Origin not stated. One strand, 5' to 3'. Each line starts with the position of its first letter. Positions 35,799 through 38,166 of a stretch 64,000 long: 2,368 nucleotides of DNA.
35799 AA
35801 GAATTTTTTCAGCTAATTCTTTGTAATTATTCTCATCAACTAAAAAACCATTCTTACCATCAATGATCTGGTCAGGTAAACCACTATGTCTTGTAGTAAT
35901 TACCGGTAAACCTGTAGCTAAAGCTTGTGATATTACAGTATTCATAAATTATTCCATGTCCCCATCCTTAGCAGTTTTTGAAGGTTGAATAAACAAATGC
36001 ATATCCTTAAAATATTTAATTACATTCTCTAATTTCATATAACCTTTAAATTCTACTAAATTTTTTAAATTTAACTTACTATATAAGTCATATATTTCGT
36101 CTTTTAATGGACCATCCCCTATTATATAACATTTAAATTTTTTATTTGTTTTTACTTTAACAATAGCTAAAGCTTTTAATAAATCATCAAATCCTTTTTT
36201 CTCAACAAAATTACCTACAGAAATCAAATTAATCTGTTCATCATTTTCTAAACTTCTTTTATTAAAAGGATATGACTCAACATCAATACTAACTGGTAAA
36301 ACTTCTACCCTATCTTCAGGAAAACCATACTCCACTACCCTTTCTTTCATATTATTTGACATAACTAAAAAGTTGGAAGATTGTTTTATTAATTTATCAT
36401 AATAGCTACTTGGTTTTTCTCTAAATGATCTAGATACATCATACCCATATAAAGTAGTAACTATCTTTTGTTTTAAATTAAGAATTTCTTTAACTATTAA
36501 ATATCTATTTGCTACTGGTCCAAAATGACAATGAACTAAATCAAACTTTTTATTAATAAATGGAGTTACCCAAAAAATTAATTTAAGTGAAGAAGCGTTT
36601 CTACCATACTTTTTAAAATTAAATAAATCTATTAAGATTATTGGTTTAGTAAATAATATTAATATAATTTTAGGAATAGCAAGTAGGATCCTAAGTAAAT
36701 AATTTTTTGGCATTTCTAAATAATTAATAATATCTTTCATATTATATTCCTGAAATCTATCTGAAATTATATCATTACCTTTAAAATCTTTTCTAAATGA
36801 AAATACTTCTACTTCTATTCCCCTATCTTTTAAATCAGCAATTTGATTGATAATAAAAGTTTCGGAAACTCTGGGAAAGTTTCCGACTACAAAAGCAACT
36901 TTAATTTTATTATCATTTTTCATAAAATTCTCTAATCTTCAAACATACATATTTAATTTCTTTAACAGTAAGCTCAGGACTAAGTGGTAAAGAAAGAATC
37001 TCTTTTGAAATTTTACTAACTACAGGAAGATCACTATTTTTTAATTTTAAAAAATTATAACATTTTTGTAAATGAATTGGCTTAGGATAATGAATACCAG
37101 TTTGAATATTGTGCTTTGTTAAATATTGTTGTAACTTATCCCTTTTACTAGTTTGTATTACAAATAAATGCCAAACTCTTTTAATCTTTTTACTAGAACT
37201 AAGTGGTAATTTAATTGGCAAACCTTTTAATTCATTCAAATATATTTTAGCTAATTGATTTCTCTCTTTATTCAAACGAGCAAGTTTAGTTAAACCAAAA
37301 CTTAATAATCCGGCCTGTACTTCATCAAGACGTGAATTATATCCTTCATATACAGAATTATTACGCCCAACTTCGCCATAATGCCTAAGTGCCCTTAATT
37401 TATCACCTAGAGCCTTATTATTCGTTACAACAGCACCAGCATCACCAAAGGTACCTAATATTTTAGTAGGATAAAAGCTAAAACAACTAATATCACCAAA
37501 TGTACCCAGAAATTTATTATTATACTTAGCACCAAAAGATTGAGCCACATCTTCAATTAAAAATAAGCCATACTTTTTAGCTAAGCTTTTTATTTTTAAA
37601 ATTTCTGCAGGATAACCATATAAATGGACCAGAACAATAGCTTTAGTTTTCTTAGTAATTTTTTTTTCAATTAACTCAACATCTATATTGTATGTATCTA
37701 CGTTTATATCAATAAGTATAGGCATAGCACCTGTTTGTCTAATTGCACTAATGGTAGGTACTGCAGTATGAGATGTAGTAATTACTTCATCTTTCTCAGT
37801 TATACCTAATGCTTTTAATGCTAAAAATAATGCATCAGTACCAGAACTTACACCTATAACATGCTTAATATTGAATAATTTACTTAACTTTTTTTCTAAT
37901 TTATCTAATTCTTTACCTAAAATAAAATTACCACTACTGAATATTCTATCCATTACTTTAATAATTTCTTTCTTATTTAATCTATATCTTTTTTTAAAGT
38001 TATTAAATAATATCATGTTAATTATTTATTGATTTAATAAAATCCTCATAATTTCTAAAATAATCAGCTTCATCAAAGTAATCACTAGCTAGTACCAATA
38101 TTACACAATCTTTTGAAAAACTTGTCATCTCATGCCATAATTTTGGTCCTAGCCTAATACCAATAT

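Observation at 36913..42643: FdtA-like isomerase + DegT aminotransferase + formyltransferase: predicted 3-formamido-3,6-dideoxyhexose branch, with an embedded SPASM radical-SAM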

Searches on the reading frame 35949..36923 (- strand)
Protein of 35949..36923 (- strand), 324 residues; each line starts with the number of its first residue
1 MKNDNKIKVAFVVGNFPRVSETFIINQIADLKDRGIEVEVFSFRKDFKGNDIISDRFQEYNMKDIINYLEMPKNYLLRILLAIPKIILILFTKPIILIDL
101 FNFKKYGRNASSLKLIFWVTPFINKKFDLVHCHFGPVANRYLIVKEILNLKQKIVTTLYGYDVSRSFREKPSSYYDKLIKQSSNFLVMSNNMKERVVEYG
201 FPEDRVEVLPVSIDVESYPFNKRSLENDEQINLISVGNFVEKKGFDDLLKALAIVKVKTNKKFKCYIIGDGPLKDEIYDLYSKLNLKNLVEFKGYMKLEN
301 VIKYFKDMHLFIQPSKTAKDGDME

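Call 4: search_protein_families(library=pfam, proteins=[window:35949-36923:-])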
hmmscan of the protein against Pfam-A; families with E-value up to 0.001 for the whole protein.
window:35949-36923:- (324 aa): 5 families
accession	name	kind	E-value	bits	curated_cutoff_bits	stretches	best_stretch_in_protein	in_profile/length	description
PF00534.26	Glycos_transf_1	-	8.5e-18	64.9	26.4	1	222-317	7-102/172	Glycosyl transferases group 1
PF13439.12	Glyco_transf_4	-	9.1e-13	49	28.5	1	21-216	5-169/170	Glycosyltransferase Family 4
PF13692.12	Glyco_trans_1_4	-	2.7e-12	47.6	27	1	232-316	3-85/142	Glycosyl transferases group 1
PF13477.12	Glyco_trans_4_2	-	1.1e-05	26.1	23.4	0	17-87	6-70/139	Glycosyl transferase 4-like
PF13579.12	Glyco_trans_4_4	-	2.6e-05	25.1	29.7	1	112-211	56-157/158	Glycosyl transferase 4-like domain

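Call 5: search_protein_families(library=ncbifam, proteins=[window:35949-36923:-])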
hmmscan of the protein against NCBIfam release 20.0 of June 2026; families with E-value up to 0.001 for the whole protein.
window:35949-36923:- (324 aa): 16 families
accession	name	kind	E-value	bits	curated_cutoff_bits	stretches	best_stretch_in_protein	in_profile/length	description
TIGR04005.1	wcaL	equivalog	2.2e-32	112.4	537.6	1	7-324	1-315/406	colanic acid biosynthesis glycosyltransferase WcaL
TIGR03999.1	thiol_BshA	equivalog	4.2e-15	55.5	273.7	1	124-316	82-281/375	N-acetyl-alpha-D-glucosaminyl L-malate synthase BshA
NF041876.1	EPS_EpsE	equivalog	1.3e-13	51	400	1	10-316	2-304/389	exopolysaccharide biosynthesis GT4 family glycosyltransferase EpsE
NF047684.1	TeichurnBiosyTuaC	equivalog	6.9e-11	41.7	550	1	126-316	108-298/391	teichuronic acid biosynthesis protein TuaC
TIGR04063.1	stp3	hypoth_equivalog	6.1e-10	38.5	442.05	1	177-318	153-300/397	TIGR04063 family PEP-CTERM/XrtA system glycosyltransferase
NF038298.1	EPS_HpsO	equivalog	5.1e-09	35.4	575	1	173-319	137-287/388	hormogonium polysaccharide biosynthesis glycosyltransferase HpsO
NF050063.1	ProtGlycPglJ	equivalog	2.6e-08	33.5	500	1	190-315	154-273/363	N-acetylgalactosamine-N,N'-diacetylbacillosaminyl-diphospho-undecaprenol 4-alpha-N-acetylgalactosaminyltransferase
NF049988.1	MGlcDAGSynMgs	equivalog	2.5e-07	30.4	400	1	222-321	206-303/398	alpha-monoglucosyldiacylglycerol synthase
NF007396.0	PRK09922.1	equivalog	3.9e-07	29.3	385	1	167-297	122-247/361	lipopolysaccharide 1,6-galactosyltransferase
TIGR03088.1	stp2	hypoth_equivalog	4.2e-07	29.3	409.05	1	220-316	184-281/374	TIGR03088 family PEP-CTERM/XrtA system glycosyltransferase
NF007640.0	PRK10307.1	subfamily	2e-06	27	276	1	179-318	169-315/411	WcaI family glycosyltransferase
NF038255.1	exopoly_VpsD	equivalog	8.4e-05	21.6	300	1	126-312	101-287/381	VpsD family glycosyltransferase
NF046085.1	XrtY_assoc_Gly1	equivalog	0.00021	20.2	400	1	185-316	164-293/387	XrtY-associated glycosyltransferase XYAG1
NF038011.1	PelF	equivalog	0.0007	18.7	100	1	182-303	258-382/489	GT4 family glycosyltransferase PelF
NF041010.1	glycosy_Agl16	equivalog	0.00083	18.3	575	0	161-258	112-207/352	glycosylation protein Agl16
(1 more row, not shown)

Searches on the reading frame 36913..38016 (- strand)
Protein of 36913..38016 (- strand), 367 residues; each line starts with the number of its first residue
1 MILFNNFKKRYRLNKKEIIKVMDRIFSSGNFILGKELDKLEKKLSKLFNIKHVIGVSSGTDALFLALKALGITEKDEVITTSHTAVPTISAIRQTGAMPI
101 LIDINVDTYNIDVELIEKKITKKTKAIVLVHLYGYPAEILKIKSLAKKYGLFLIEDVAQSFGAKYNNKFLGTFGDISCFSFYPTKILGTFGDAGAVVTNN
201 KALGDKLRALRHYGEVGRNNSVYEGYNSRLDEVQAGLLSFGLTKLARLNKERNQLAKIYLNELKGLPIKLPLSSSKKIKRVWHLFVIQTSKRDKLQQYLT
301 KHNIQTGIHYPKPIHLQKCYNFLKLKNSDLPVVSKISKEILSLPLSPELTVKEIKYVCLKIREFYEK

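Call 4: search_protein_families(library=pfam, proteins=[window:36913-38016:-])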
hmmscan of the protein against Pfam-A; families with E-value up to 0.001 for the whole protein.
window:36913-38016:- (367 aa): 5 families
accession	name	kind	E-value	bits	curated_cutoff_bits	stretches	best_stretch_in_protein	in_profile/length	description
PF01041.23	DegT_DnrJ_EryC1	-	2.4e-107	359.7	19.8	1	15-361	4-359/360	DegT/DnrJ/EryC1/StrS aminotransferase family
PF00266.25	Aminotran_5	-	5.2e-09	36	21.5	1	35-164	43-183/371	Aminotransferase class-V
PF01053.26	Cys_Met_Meta_PP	-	2e-06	27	27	1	38-218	55-234/381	Cys/Met metabolism PLP-dependent enzyme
PF01212.27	Beta_elim_lyase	-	0.00014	21.8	27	1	37-161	34-173/288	Beta-eliminating lyase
PF00155.27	Aminotran_1_2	-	0.00017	21.3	19.7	1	31-129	37-152/361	Aminotransferase class I and II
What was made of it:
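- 36913..38016 (-): PLP-dependent NDP-3-keto-6-deoxyhexose C-3 aminotransferase of the QdtB/FdtB/WlaRG type. The Schiff-base Lys lies in SFYPTK at 37462-37479. Pfam DegT scores 359.7 bits (call 4).
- Checked: 36913-38016: DegT_DnrJ_EryC1, 359.7 bits (call 4).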

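Call 5: search_protein_families(library=ncbifam, proteins=[window:36913-38016:-])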
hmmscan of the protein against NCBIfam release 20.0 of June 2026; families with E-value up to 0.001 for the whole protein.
window:36913-38016:- (367 aa): 25 families
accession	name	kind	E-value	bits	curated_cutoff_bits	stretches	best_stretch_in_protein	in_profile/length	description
TIGR03588.1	PseC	equivalog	1.4e-72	244.8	423.5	1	19-363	14-378/380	UDP-4-amino-4,6-dideoxy-N-acetyl-beta-L-altrosamine transaminase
NF008658.2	PRK11658.1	equivalog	4.2e-64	216.5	631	1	13-365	12-377/379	UDP-4-amino-4-deoxy-L-arabinose aminotransferase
NF008687.0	PRK11706.1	equivalog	4e-59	200.3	375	1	19-365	14-374/375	dTDP-4-amino-4,6-dideoxygalactose transaminase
TIGR04181.1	NHT_00031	hypoth_equivalog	3.9e-58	197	420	1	16-346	14-359/359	LegC family aminotransferase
NF011936.0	PRK15407.1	equivalog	6.6e-53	180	423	2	29-214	59-251/440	lipopolysaccharide biosynthesis protein RfbH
TIGR04427.1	PLP_DesI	equivalog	6.3e-49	167.1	650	1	38-362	55-380/390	dTDP-4-dehydro-6-deoxyglucose aminotransferase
TIGR02379.1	ECA_wecE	subfamily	3.4e-45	154.4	434.85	1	39-365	35-375/376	dTDP-4-amino-4,6-dideoxy-D-glucose transaminase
TIGR01977.1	am_tr_V_EF2568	hypoth_equivalog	4.9e-12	45.6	377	1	36-163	45-180/376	cysteine desulfurase family protein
NF004975.0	PRK06348.1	equivalog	5.3e-10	38.8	549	1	41-169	80-213/384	pyridoxal phosphate-dependent aminotransferase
NF041091.1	asp_aminotase_Arch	equivalog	1.9e-08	33.6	550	1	38-156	75-199/376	aspartate aminotransferase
NF005817.0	PRK07683.1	equivalog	6.2e-07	28.4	575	1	53-131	92-169/387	aminotransferase A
NF005816.0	PRK07682.1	equivalog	1.6e-06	27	620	1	48-133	87-173/390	aminotransferase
NF004621.0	PRK05957.1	equivalog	1.8e-06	26.9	498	1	40-131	78-168/389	pyridoxal phosphate-dependent aminotransferase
NF006569.0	PRK09082.1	subfamily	6.1e-06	25.6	420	1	40-131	80-171/386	methionine aminotransferase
NF004770.0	PRK06108.1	subfamily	7.4e-06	25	422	1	43-129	89-176/396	pyridoxal phosphate-dependent aminotransferase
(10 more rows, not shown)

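Call 12: search_solved_structures(query=window:36913-38016:-, max_evalue=1e-30, show_alignments=1)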
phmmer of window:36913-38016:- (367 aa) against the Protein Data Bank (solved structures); distinct sequences matched with E-value up to 1e-30: 40.
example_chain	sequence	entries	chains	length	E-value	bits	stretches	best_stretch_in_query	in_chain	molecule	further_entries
7b0d_A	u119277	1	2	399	3.7e-105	355.1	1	1-364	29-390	Glutamine--scyllo-inositol transaminase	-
3frk_A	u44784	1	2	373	1.5e-92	313.7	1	3-362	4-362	QdtB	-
5u1z_A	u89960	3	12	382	1.6e-92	313.6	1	5-357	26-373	Putative aminotransferase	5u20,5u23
7n63_A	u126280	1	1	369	1.7e-92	313.5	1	4-366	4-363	Putative aminotransferase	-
5u21_A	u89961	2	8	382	8.5e-92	311.2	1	5-357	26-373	Putative aminotransferase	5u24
2oga_A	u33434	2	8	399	2.8e-80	273.3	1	4-366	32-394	Transaminase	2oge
3uwc_A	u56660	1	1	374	1.3e-72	248.1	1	24-365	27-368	Nucleotide-sugar aminotransferase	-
8e77_A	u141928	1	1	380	2.8e-64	220.7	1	21-358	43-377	DegT/DnrJ/EryC1/StrS aminotransferase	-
8e75_A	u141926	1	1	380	2.8e-64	220.7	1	21-358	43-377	DegT/DnrJ/EryC1/StrS aminotransferase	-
3nyu_A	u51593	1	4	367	1.3e-63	218.6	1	2-361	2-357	Aminotransferase WbpE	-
3nu7_A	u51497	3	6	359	1.7e-63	218.1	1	2-360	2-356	Aminotransferase WbpE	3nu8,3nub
3nys_A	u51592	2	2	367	8.7e-63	215.8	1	2-361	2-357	Aminotransferase WbpE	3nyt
4qgr_A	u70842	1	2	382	6.1e-61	209.8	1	19-365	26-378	DegT/DnrJ/EryC1/StrS aminotransferase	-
7kz3_A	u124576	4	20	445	1.3e-52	182.4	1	18-357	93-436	Aminotransferase class I/II-fold pyridoxal phosphate-dependent enzyme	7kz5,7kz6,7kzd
4k2b_A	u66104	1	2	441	4.8e-50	173.9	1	16-354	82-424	NTD biosynthesis operon protein NtdA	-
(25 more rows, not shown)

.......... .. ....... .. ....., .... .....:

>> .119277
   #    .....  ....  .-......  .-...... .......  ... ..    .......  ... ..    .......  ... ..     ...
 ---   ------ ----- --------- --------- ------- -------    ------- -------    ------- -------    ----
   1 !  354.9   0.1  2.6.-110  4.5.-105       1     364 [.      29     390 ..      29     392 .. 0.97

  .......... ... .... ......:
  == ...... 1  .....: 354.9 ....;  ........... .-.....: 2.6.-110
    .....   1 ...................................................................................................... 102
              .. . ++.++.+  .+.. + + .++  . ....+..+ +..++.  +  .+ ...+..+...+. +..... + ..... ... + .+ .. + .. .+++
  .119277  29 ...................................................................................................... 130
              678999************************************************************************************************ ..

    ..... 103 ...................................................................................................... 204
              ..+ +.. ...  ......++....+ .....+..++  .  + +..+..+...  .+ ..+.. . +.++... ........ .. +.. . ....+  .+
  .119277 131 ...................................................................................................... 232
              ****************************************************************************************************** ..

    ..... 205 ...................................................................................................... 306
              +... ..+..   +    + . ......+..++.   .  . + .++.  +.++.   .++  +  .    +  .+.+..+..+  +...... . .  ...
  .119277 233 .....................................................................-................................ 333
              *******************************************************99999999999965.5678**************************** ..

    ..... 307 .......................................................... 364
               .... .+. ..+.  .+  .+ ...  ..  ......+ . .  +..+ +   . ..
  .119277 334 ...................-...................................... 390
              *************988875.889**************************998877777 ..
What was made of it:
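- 36913..38016 (-): The top solved relatives are C-3 aminotransferases: QdtB, WlaRG, DesV, WbpE (call 12).
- On QdtB/FdtB-type C-3 sugar aminotransferase: The top hits are QdtB, WlaRG, DesV and WbpE (call 12).
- Checked: The best solved relatives are C-3 sugar aminotransferases: 7b0d 3.7e-105, QdtB 1.5e-92, WlaRG (call 12).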
